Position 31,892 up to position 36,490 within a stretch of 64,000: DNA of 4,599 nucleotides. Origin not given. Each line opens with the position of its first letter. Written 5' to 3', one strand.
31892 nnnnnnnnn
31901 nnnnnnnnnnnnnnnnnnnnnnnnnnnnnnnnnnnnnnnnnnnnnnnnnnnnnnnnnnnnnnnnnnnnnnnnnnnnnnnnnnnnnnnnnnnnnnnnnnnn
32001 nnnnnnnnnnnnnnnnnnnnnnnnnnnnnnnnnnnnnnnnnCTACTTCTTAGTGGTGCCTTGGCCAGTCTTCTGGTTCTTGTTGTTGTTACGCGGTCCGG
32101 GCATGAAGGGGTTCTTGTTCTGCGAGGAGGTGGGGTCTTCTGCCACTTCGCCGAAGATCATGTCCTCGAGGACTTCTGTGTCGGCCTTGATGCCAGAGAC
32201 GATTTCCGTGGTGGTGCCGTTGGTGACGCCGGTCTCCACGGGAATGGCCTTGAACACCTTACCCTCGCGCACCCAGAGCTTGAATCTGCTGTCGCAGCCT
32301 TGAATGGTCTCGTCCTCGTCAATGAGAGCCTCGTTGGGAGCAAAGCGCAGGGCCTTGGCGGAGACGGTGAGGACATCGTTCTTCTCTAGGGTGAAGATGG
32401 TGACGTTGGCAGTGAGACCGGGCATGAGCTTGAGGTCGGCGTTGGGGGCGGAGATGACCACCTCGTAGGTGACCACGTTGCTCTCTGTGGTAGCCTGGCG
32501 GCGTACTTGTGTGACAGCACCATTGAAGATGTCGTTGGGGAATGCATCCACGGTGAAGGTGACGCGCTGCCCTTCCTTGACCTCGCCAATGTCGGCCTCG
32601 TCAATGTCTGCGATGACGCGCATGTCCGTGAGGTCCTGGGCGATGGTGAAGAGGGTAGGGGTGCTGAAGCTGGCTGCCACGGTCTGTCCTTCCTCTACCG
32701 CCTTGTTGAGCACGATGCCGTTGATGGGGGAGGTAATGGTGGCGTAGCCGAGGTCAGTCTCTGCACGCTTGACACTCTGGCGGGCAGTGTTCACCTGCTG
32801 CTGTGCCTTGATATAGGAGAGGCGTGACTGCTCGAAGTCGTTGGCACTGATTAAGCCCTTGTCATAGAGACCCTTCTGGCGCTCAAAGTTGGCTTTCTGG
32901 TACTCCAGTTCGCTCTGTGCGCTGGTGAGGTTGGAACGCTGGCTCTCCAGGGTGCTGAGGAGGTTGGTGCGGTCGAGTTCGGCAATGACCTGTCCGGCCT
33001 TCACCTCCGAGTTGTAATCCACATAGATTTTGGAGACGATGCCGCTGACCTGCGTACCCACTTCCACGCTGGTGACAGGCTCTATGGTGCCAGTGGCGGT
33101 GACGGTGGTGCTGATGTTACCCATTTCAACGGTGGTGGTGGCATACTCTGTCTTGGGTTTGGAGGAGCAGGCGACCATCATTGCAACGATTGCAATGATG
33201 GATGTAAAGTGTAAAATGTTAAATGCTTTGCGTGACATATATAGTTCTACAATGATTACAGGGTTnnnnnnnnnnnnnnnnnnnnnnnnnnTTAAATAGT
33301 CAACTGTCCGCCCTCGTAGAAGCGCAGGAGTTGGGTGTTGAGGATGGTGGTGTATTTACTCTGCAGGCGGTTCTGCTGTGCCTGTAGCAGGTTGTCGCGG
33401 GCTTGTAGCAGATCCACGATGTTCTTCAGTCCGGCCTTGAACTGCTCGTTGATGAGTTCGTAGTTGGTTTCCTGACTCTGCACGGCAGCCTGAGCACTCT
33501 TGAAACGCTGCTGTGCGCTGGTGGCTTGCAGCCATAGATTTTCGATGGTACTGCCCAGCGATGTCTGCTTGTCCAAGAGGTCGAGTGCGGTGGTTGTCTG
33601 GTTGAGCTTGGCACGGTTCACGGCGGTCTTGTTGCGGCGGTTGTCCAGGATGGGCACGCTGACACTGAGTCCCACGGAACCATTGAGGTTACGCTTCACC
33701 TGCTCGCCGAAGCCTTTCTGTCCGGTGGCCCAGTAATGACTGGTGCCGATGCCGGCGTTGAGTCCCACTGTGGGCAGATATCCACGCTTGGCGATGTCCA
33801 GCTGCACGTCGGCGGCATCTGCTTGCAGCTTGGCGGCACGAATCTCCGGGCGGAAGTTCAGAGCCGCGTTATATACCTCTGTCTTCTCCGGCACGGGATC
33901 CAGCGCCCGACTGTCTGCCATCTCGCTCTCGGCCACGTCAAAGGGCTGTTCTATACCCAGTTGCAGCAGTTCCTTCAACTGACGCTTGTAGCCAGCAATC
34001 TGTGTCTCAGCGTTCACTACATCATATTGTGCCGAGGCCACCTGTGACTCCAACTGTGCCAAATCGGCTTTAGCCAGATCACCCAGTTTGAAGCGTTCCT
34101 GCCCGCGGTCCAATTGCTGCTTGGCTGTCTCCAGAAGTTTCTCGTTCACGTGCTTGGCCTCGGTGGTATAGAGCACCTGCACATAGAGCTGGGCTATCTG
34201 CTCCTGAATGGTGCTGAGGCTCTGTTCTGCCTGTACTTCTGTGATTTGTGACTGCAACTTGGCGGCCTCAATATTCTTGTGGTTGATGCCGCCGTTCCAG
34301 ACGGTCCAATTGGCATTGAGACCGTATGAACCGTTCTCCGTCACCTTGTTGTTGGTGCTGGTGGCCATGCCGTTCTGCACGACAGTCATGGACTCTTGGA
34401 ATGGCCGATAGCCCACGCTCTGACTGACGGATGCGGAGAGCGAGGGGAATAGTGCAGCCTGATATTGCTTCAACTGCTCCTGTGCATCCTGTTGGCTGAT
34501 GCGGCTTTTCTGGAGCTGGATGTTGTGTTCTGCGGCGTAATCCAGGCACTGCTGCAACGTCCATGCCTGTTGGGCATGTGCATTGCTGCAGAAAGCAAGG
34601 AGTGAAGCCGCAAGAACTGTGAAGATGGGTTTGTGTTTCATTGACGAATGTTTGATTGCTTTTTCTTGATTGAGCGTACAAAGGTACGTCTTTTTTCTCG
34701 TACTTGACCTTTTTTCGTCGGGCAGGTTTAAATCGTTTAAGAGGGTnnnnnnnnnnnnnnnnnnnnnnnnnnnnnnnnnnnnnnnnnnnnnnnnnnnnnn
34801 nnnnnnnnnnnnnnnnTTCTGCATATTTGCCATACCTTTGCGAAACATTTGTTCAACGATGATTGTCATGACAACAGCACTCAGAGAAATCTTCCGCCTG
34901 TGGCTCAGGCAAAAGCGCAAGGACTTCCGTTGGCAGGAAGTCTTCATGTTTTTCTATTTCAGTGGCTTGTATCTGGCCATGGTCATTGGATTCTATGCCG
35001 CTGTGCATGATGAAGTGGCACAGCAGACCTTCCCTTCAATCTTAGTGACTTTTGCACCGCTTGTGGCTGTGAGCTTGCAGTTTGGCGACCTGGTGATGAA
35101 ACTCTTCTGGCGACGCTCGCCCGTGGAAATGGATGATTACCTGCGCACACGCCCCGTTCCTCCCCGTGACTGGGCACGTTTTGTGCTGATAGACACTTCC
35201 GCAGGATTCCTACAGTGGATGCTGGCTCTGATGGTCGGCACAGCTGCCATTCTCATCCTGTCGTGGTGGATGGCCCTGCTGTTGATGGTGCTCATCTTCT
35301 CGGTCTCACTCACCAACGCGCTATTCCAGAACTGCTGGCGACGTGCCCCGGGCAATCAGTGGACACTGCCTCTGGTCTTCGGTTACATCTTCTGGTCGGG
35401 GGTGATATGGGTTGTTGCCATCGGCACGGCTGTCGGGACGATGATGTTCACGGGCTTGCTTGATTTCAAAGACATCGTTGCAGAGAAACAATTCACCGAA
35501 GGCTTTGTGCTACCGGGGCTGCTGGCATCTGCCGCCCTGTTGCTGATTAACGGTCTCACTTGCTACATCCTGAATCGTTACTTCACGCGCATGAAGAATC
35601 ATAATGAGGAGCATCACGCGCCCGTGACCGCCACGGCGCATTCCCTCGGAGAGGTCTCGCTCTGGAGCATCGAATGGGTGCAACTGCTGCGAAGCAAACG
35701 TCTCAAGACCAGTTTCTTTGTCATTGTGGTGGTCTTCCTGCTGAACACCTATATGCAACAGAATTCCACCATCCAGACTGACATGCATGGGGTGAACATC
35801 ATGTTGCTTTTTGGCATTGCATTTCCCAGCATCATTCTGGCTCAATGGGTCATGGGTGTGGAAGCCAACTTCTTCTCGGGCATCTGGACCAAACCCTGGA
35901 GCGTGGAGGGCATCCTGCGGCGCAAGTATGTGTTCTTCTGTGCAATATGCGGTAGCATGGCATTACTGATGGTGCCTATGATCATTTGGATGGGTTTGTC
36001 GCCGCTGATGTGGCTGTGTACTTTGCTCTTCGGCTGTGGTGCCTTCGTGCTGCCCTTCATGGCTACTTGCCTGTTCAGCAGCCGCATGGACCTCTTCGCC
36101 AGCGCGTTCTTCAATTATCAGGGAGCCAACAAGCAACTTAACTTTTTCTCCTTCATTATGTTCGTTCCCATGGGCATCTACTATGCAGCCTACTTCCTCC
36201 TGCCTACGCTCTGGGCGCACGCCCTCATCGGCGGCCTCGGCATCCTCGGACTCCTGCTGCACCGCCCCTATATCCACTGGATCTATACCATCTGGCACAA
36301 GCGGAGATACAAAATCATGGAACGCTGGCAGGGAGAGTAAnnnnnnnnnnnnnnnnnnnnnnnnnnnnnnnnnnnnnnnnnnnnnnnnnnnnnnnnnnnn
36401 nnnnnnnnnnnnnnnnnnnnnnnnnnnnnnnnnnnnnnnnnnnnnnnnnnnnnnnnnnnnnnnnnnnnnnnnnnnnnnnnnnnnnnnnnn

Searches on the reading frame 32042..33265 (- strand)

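Call 40: search_protein_families(library=pfam, proteins=[window:32042-33265:-], max_evalue=0.001)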
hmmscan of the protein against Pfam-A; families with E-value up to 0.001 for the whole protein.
window:32042-33265:- (407 aa): 4 families
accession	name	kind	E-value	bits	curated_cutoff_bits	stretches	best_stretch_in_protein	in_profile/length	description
PF16576.10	HlyD_D23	-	1.5e-25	90.1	30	1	51-286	2-214/214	Barrel-sandwich domain of CusB or HlyD membrane-fusion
PF13437.12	HlyD_3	-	2.5e-15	57.6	22.2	1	176-283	1-106/106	HlyD family secretion protein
PF13533.13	Biotin_lipoyl_2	-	3.8e-08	33.4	29.8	1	69-98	3-32/32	Biotin-lipoyl like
PF00364.28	Biotin_lipoyl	-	0.00015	21.9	22.1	0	66-97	42-73/73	Biotin-requiring enzyme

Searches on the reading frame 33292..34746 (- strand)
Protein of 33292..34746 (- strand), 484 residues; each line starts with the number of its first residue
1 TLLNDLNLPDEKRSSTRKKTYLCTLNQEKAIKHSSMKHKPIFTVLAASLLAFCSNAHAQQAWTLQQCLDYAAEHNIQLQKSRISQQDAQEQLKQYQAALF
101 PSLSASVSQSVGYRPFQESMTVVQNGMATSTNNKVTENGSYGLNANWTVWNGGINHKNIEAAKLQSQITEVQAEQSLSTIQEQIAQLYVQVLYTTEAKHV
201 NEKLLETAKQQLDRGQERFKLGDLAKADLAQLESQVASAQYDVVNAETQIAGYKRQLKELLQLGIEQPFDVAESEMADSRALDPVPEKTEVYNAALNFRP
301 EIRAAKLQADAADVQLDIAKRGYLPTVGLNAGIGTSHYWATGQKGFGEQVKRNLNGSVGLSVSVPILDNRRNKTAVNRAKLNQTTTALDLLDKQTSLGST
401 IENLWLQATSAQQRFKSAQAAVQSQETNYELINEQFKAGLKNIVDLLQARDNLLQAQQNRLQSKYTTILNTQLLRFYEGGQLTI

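Call 85: search_protein_families(library=pfam, proteins=[window:33292-34746:-], max_evalue=0.0001)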
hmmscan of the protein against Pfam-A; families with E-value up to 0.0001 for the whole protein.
window:33292-34746:- (484 aa): 1 family
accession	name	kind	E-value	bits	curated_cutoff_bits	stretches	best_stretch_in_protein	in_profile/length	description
PF02321.23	OEP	-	2e-60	204.3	22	2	290-477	3-185/187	Outer membrane efflux protein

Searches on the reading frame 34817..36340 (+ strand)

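Call 40: search_protein_families(library=pfam, proteins=[window:34817-36340:+], max_evalue=0.001)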
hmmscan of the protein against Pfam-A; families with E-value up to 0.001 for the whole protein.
window:34817-36340:+ (507 aa): 1 family
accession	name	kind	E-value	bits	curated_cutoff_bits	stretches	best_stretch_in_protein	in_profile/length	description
PF18940.5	DUF5687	-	8.4e-24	85.1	33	1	44-504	19-481/484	Family of unknown function (DUF5687)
